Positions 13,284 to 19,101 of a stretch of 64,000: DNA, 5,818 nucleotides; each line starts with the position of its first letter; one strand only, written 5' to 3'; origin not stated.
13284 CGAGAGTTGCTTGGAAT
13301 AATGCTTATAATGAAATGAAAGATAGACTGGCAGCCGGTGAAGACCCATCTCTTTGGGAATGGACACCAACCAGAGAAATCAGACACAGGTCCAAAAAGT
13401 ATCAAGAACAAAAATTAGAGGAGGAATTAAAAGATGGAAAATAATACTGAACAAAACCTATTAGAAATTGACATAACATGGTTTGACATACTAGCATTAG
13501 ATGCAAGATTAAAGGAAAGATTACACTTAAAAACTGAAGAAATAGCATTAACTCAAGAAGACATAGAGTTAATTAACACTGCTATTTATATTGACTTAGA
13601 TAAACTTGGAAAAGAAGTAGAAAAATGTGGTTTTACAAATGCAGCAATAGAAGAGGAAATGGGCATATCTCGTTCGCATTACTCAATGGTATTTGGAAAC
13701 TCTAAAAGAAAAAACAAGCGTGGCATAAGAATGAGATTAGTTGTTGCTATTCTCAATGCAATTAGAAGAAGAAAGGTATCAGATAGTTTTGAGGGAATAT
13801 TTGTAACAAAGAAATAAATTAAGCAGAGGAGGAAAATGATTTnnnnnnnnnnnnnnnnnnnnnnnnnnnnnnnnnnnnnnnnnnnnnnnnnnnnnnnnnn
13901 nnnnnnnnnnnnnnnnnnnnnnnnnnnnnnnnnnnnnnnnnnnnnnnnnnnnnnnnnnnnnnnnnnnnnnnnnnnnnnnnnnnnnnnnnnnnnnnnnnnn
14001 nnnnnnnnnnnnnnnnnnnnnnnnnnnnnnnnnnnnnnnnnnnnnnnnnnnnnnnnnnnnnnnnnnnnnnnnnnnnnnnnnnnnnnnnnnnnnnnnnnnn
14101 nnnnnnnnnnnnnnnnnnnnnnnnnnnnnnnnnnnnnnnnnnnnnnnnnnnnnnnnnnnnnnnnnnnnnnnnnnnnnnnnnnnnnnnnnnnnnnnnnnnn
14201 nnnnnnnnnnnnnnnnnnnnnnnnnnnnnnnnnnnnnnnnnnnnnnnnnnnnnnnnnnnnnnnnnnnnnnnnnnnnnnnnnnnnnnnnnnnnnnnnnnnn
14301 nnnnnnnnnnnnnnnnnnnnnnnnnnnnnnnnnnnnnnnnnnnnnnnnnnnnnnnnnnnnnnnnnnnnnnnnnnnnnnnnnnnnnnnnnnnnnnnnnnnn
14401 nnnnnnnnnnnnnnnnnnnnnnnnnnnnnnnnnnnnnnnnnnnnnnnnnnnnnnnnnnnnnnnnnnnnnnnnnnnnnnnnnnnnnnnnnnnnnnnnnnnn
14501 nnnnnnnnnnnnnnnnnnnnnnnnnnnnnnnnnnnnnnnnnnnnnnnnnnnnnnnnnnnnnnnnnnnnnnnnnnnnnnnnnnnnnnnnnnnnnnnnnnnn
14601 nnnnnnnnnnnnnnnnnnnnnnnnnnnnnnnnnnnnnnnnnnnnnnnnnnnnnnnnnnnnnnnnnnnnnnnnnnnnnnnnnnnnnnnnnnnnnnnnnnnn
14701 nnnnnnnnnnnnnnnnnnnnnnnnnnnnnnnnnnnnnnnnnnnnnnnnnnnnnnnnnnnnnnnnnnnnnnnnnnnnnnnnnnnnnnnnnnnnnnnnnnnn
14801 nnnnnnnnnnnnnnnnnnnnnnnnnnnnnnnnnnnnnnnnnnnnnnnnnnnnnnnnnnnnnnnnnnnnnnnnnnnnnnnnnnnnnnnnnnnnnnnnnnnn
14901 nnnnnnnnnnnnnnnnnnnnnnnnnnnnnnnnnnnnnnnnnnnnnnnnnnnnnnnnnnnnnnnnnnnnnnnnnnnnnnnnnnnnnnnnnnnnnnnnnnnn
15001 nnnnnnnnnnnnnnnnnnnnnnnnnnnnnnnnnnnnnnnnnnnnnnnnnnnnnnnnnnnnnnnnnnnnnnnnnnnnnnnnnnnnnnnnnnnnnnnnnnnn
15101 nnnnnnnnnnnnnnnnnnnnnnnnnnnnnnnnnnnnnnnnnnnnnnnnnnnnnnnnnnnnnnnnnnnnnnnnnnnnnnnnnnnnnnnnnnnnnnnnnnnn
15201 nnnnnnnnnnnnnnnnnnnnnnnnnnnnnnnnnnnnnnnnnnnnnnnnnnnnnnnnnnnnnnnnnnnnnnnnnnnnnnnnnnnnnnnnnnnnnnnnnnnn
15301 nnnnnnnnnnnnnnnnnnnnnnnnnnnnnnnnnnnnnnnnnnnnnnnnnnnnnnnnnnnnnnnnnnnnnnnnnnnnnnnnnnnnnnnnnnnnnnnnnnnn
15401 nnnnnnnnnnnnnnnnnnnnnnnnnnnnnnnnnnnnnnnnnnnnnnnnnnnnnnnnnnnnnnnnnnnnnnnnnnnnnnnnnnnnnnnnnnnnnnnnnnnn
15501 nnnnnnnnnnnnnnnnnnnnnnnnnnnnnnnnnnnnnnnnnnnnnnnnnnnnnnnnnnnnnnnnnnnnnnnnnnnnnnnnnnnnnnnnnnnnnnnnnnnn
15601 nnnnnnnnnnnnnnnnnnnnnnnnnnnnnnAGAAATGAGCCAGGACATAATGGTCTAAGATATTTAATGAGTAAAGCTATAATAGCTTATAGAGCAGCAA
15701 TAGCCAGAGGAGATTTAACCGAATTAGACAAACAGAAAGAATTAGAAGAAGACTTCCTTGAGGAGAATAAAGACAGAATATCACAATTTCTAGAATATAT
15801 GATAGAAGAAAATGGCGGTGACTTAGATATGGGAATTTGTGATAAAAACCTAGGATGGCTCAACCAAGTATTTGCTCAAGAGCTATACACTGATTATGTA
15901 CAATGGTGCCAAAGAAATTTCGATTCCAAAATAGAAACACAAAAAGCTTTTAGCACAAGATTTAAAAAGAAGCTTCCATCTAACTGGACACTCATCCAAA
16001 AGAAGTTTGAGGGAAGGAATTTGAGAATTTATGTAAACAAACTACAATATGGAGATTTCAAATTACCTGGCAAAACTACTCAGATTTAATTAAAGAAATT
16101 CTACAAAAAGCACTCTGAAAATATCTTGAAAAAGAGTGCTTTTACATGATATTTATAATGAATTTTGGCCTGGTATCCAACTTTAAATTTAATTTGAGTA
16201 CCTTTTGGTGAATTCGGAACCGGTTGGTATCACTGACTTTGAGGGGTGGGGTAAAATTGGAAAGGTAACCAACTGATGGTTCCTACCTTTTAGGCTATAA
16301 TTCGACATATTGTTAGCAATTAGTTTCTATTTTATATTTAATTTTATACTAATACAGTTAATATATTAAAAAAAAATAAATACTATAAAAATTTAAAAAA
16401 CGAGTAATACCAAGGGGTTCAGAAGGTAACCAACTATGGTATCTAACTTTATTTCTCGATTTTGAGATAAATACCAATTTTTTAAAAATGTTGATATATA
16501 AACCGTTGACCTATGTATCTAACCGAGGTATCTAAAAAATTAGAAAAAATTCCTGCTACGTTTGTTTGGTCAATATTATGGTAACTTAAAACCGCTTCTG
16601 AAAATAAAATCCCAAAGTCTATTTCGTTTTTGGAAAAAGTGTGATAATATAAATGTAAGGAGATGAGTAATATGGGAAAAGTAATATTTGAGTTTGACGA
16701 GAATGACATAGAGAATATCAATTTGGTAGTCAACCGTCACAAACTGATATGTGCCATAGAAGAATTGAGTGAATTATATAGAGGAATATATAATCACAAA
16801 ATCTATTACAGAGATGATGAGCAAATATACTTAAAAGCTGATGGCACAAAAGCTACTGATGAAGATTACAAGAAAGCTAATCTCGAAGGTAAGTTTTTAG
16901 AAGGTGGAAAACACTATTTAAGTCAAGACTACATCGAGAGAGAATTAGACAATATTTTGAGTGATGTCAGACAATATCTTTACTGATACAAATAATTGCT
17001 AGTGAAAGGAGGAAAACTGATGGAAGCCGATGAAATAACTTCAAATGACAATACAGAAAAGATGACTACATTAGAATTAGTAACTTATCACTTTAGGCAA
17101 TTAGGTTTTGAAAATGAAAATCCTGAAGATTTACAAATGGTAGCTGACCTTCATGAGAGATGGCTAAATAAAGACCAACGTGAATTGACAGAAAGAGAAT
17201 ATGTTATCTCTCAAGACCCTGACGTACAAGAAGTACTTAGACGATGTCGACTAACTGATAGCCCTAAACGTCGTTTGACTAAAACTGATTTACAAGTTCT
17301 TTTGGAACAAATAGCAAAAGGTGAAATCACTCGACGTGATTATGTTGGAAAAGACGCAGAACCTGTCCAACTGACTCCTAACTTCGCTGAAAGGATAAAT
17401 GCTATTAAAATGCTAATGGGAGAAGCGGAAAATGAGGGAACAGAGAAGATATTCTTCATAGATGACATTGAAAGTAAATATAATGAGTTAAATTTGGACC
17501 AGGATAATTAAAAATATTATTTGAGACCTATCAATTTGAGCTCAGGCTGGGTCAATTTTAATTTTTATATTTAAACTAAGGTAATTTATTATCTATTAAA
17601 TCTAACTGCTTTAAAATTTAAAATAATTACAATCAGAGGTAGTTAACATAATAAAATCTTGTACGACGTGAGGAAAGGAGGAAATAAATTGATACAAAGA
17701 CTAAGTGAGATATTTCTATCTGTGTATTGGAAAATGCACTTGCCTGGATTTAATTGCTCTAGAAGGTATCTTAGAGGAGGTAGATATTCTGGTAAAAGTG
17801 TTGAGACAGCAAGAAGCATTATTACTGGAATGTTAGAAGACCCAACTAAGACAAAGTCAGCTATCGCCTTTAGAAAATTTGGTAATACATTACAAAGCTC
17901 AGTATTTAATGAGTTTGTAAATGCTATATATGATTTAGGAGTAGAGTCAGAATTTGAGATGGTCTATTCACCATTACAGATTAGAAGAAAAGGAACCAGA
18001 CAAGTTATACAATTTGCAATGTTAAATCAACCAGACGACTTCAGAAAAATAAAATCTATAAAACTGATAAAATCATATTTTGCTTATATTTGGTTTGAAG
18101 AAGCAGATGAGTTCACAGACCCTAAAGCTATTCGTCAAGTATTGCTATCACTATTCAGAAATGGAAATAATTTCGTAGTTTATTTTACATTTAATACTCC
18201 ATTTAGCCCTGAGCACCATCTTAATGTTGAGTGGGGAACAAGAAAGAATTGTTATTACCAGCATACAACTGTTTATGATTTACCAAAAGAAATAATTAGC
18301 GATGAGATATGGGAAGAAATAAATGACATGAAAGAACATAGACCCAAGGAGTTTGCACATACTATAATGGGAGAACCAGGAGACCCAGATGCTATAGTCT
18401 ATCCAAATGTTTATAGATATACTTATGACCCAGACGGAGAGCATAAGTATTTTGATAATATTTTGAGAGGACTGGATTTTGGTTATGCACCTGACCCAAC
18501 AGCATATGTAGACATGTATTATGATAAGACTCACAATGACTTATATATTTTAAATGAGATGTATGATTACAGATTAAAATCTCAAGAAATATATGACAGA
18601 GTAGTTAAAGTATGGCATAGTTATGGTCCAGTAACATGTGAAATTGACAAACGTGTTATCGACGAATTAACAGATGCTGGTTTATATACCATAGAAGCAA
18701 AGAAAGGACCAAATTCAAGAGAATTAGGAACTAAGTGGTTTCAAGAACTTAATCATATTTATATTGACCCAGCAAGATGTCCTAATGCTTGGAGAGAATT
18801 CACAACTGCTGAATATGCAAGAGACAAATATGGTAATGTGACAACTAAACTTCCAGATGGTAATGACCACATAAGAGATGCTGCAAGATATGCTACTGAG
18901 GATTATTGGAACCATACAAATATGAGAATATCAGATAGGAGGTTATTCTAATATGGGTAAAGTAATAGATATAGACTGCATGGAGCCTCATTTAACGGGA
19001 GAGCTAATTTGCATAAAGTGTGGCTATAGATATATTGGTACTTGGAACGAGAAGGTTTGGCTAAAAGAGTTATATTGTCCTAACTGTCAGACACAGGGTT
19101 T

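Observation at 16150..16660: Candidate replication origin downstream of the primase-helicase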

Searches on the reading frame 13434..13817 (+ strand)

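Call 12: search_protein_families(library=pfam, proteins=[window:13434-13817:+], max_evalue=0.01)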
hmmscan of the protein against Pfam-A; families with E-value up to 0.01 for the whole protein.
window:13434-13817:+ (127 aa): 0 families

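Call 13: search_protein_families(library=phrogs, proteins=[window:13434-13817:+], max_evalue=0.001)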
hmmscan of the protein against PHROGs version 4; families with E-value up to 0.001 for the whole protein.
window:13434-13817:+ (127 aa): 0 families

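Call 58: search_protein_families(library=phrogs, proteins=[window:13434-13817:+], max_evalue=1)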
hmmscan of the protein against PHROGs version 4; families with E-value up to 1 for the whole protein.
window:13434-13817:+ (127 aa): 5 families
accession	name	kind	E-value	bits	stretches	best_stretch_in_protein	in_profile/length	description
phrog_5229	-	unknown function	0.059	14.4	1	61-104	76-115/127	-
phrog_2119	-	unknown function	0.15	13.1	1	57-102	19-62/119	-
phrog_1373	-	transcription regulation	0.17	12.9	1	52-103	63-108/166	transcriptional regulator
phrog_29121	-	unknown function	0.2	12.6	1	9-44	24-58/66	-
phrog_18528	-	unknown function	0.22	12.9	0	36-53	6-23/71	-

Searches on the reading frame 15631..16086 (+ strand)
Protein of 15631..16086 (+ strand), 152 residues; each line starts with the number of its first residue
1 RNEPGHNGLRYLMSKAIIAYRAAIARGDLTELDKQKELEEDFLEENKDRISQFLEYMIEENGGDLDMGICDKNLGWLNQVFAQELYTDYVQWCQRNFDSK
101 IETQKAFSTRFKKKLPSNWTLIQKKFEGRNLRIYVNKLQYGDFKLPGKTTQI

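Call 50: predict_structure(alignment_id=A3)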
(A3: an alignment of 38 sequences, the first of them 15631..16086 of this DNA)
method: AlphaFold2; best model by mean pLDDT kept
length: 152 residues; sequences in the alignment: 38
mean_pLDDT: 83.0   pTM: 0.67
mean pLDDT of the five models: 83.0, 81.5, 78.8, 77.0, 76.4
residues with pLDDT >= 90: 62; 70-90: 71; 50-70: 7; < 50: 12
segments of 3 or more residues with pLDDT < 50: 143-152
pLDDT, mean of each block of 10 residues (from residue 1): 61 86 82 83 87 93 84 88 95 89 93 93 90 87 45 31
secondary structure, 60 per line:
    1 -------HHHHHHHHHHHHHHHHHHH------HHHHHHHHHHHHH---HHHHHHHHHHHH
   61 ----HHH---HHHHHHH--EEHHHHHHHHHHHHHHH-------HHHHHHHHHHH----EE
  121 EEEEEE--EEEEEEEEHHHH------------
elements in order: H8-26 H33-45 H49-60 H71-77 H82-96 H104-114 E119-126 E129-136 H137-140

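Call 54: fold_search(model_id=the predicted structure, library=pdb)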
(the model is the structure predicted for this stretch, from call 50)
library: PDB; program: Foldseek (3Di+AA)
matches with E <= 10: 567; with E <= 0.001: 0
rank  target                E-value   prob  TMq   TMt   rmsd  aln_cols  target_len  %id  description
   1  8zjr_M                1.7e-01  0.98  0.33  0.57   2.4        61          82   13  Structure of nucleosome-bound RFX5 complex (released 2025-08-13)
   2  2mlg_MODEL_1_A        2.0e-01  0.77  0.29  0.49   4.1        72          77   21  Stf76 from the Sulfolobus islandicus plasmid-virus pSSVx (released 2014-03-12)
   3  6abt_A                2.4e-01  0.60  0.27  0.38   6.0        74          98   22  Crystal structure of transcription factor from Listeria monocytogenes (released 2019-06-05)
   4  5dym                  2.7e-01  0.47  0.26  0.37   7.0        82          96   15  Crystal structure of a PadR family transcription regulator from hypervirulent Clostridium difficile R20291 - CdPadR_0991 (released 2016-10-05)
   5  1dp7_P                2.9e-01  0.94  0.34  0.64   4.0        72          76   12  COCRYSTAL STRUCTURE OF RFX-DBD IN COMPLEX WITH ITS COGNATE X-BOX BINDING SITE (released 2000-03-06)
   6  7tjj_I                2.9e-01  0.82  0.32  0.14   6.8        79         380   11  S. cerevisiae ORC bound to 84 bp ARS1 DNA and Cdc6 (state 1) with docked Orc6 N-terminal domain (released 2022-10-05)
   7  5zi8_B                3.1e-01  0.69  0.28  0.39   3.8        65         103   15  Crystal structure of the PadR-family transcriptional regulator Rv3488 of Mycobacterium tuberculosis H37Rv in complex w (released 2018-10-17)
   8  3l7w                  3.3e-01  0.44  0.22  0.29   6.9        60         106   13  The Crystal Structure of smu.1704 from Streptococcus mutans UA159 (released 2010-12-08)
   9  7wh4_A                4.0e-01  0.63  0.27  0.37   3.7        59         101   17  Crystal structure of the PadR-family transcriptional regulator Rv3488 of Mycobacterium tuberculosis H37Rv in complex w (released 2022-02-09)
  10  8hbd_R                4.0e-01  0.14  0.13  0.07  15.3        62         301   13  Cryo-EM structure of IRL1620-bound ETBR-Gi complex (released 2023-03-22)
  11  5zi8_A                4.3e-01  0.38  0.27  0.36  13.3        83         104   14  Crystal structure of the PadR-family transcriptional regulator Rv3488 of Mycobacterium tuberculosis H37Rv in complex w (released 2018-10-17)
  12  2qby_A                4.5e-01  0.75  0.30  0.14   3.1        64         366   11  Crystal structure of a heterodimer of Cdc6/Orc1 initiators bound to origin DNA (from S. solfataricus) (released 2007-09-11)
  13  6abq_A                4.5e-01  0.51  0.28  0.35   5.7        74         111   19  Crystal structure of transcription factor from Listeria monocytogenes (released 2019-06-05)
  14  4pgg_A                4.5e-01  0.21  0.24  0.12  11.1       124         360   13  Caffeic acid O-methyltransferase from Sorghum bicolor (released 2014-07-02)
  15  8ioi_A                4.8e-01  0.60  0.28  0.23   3.4        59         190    8  Crystal Structure of PadR- family transcriptional regulator Rv1176c from Mycobacterium tuberculosis H37Rv. (released 2024-03-13)
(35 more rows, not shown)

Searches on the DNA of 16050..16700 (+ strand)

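Call 3: search_dna_similar(query=window:16090-16662:+, collection=phages, mode=distant, max_rows=40)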
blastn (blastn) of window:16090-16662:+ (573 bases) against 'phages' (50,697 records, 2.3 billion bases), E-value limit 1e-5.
No match.

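Call 95: search_rna_families(source=window, start=16050, end=16700, threshold=evalue, max_evalue=1)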
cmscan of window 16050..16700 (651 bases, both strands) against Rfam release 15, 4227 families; matches with E-value up to 1: 1.
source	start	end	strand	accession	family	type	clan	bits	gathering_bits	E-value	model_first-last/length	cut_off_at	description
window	16255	16292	+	RF01734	Fluoride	Cis-reg; riboswitch;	-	13.2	34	0.75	1-64/64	no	Fluoride riboswitch aptamer (crcB RNA motif)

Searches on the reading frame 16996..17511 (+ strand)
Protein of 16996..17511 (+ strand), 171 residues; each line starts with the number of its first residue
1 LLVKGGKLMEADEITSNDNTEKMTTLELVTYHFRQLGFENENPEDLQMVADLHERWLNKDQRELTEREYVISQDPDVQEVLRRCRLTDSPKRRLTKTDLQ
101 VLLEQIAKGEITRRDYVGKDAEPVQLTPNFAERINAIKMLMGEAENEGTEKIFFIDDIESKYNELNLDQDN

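Call 12: search_protein_families(library=pfam, proteins=[window:16996-17511:+], max_evalue=0.01)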
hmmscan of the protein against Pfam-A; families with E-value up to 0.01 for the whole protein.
window:16996-17511:+ (171 aa): 0 families

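Call 13: search_protein_families(library=phrogs, proteins=[window:16996-17511:+], max_evalue=0.001)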
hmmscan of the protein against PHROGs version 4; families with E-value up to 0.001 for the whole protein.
window:16996-17511:+ (171 aa): 0 families

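Call 58: search_protein_families(library=phrogs, proteins=[window:16996-17511:+], max_evalue=1)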
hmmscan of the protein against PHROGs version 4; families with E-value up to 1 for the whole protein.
window:16996-17511:+ (171 aa): 2 families
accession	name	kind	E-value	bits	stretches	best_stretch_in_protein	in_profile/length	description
phrog_14939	-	unknown function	0.096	12.9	0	3-66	66-126/313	-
phrog_34334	-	unknown function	0.17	13.1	1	53-104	27-77/96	-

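Call 61: search_solved_structures(query=A4, max_evalue=10)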
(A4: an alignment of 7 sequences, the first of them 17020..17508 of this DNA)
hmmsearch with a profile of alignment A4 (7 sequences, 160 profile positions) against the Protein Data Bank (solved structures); distinct sequences matched with E-value up to 10: 1.
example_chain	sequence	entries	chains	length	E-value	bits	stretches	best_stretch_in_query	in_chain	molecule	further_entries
9v2v_I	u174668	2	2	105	0.11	15.3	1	109-155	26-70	Transcriptional regulatory protein PHO23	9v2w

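Call 62: search_protein_families(library=pfam, alignment_id=A4, max_evalue=1)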
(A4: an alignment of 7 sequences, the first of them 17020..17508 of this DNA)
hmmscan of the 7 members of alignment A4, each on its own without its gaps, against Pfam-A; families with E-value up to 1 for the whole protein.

A. member 1, window:17020-17508:+ (163 aa): 1 family
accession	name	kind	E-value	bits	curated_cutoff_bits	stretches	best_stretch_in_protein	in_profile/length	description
PF02126.24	PTE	-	0.15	11.9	22.4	1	87-157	193-255/298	Phosphotriesterase family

B. families by the number of members that match (of 7 scanned): 5 families
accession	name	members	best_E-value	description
PF02126.24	PTE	5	0.061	Phosphotriesterase family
PF21267.3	UBAP-1_UBA2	1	0.016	Ubiquitin-associated protein 1, UBA2 domain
PF18247.6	AvrM_N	1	0.16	Flax-rust effector AvrM N-terminal domain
PF18263.7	MCM6_C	1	0.17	MCM6 C-terminal winged-helix domain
PF24971.1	SAMD1_SHD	1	0.2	SAMD1 small helical domain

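Call 82: predict_structure(protein=window:17020-17508:+)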
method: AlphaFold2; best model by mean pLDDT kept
length: 163 residues; sequences in the alignment: 1
mean_pLDDT: 58.7   pTM: 0.40
mean pLDDT of the five models: 58.7, 52.4, 48.0, 46.2, 37.9
residues with pLDDT >= 90: 0; 70-90: 36; 50-70: 91; < 50: 36
segments of 3 or more residues with pLDDT < 50: 2-9, 78-85, 103-111, 113-120
pLDDT, mean of each block of 10 residues (from residue 1): 42 67 67 71 68 58 55 51 50 59 44 45 65 75 59 69 47
secondary structure, 60 per line:
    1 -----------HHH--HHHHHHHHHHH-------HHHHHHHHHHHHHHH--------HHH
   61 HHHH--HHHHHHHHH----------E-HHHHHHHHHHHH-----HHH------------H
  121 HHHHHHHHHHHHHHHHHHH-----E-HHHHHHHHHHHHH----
elements in order: H17-27 H35-49 H58-64 H67-75 H88-99 H120-139 H147-159

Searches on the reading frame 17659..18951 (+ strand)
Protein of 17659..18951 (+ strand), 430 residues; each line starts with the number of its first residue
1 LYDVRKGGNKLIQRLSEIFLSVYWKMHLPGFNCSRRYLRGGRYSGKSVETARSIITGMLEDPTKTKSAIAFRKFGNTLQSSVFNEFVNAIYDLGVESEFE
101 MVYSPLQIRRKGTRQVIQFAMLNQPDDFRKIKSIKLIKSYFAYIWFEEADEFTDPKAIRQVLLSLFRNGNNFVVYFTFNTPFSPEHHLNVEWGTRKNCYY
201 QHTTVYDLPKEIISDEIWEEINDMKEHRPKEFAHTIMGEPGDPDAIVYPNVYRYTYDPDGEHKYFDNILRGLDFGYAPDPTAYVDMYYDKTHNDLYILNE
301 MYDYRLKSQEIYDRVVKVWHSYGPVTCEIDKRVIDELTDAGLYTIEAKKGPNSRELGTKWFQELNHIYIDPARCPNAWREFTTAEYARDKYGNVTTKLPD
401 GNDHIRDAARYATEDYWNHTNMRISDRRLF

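Call 12: search_protein_families(library=pfam, proteins=[window:17659-18951:+], max_evalue=0.01)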
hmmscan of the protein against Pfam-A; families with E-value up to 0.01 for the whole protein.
window:17659-18951:+ (430 aa): 3 families
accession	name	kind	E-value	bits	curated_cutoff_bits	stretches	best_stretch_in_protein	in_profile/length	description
PF04466.19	Terminase_3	-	4.3e-27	95.4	23.2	1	38-239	7-201/201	Phage terminase large subunit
PF17288.8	Terminase_3C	-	2e-10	41.7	26.7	1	273-415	1-155/155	Terminase RNAseH like domain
PF03237.21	Terminase_6N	-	0.00042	20.5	22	1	40-190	4-144/215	Terminase large subunit, T4likevirus-type, N-terminal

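Call 13: search_protein_families(library=phrogs, proteins=[window:17659-18951:+], max_evalue=0.001)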
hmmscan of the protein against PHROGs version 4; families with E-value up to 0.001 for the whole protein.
window:17659-18951:+ (430 aa): 6 families
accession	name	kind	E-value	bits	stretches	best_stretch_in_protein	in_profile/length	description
phrog_3717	-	head and packaging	7.7e-33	115.1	1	36-286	26-270/277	terminase large subunit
phrog_5653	-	head and packaging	4.2e-30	106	1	245-424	8-188/199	terminase large subunit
phrog_2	-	head and packaging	2.8e-25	90.2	1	32-422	276-599/807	terminase large subunit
phrog_18557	-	head and packaging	1.3e-24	87.1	1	346-423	3-80/88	terminase large subunit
phrog_6672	-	head and packaging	5e-15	56.3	1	292-424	4-137/145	terminase large subunit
phrog_8711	-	head and packaging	1.1e-06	29.7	1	36-99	28-89/89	terminase large subunit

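Call 69: search_dna_similar(query=window:17659-18948:+, collection=phages, mode=protein, max_rows=25)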
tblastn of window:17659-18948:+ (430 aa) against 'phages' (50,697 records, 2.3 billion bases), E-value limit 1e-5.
Records with a match: 834; places in all: 835; records where one place covers at least 80% of the query: 639.
Best place of each record, by identity: <60% 834.
By first word of the organism name: Streptococcus 238; Staphylococcus 149; Enterococcus 63; Clostridium 57; Bacillus 45; Listeria 38; Acinetobacter 32; Vibrio 23; Bacteriophage 22; Salmonella 22; and 43 more.
By host as written in the record: - 76; Staphylococcus aureus 39; Clostridium sporogenes ATCC-15579 30; Enterococcus faecalis 22; Listeria monocytogenes 18; Staphylococcus pseudintermedius 15; Acinetobacter baumannii 15; Staphylococcus epidermidis 13; and 364 more.
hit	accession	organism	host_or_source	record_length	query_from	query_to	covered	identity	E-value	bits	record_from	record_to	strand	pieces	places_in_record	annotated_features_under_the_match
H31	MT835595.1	Bacteriophage sp.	human fecal samples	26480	46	429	89%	35.6%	9e-60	216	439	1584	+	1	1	record has no annotation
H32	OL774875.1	Streptococcus phage MissE2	Streptococcus mitis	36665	13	415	94%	33.2%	5e-46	176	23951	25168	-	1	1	terminase large subunit | terminase small subunit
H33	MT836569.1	Bacteriophage sp.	human fecal samples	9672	46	425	88%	34.6%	3e-50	188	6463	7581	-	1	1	record has no annotation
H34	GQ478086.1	Enterococcus phage phiFL3A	Enterococcus faecalis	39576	1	430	92%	31.6%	7e-34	169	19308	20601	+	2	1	gp42: terminase large subunit | gp43: terminase large subunit | gp41: terminase small subunit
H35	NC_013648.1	Enterococcus phage phiFL3A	Enterococcus faecalis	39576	1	430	92%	31.6%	7e-34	169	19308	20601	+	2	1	gp42: terminase large subunit | gp43: terminase large subunit | gp41: terminase small subunit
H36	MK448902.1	Streptococcus phage Javan308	Streptococcus mitis B6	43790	46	415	86%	33.6%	4e-46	176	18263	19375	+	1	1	terminase large subunit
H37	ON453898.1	Blautia phage Montmirail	Blautia coccoides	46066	50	418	86%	33.6%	5e-46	176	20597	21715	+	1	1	terminase large subunit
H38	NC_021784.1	Thermus phage phi OH2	-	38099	46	424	88%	32.5%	3e-49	186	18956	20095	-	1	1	terminase large subunit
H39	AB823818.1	Geobacillus phage phiOH2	-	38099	46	424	88%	32.5%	3e-49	186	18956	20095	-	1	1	terminase large subunit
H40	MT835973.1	Bacteriophage sp.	human fecal samples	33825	46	418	87%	32.8%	6e-48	181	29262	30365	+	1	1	record has no annotation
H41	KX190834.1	Bacillus phage BMBtpLA3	Bacillus thuringiensis BGSC 4AE1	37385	11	414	94%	30.3%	2e-39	156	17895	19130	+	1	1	terminase large subunit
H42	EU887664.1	Bacillus phage TP21-L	-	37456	11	414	94%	30.3%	2e-39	156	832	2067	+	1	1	gp2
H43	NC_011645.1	Bacillus phage TP21-L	-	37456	11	414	94%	30.3%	2e-39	156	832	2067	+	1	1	terminase large subunit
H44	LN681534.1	Clostridium phage phiCD24-1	Clostridium difficile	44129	46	414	86%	32.9%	4e-49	185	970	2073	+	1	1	Large terminase protein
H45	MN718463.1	Clostridium phage phiCDKH01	Clostridioides difficile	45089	46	414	86%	32.9%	7e-49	184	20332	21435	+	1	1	terminase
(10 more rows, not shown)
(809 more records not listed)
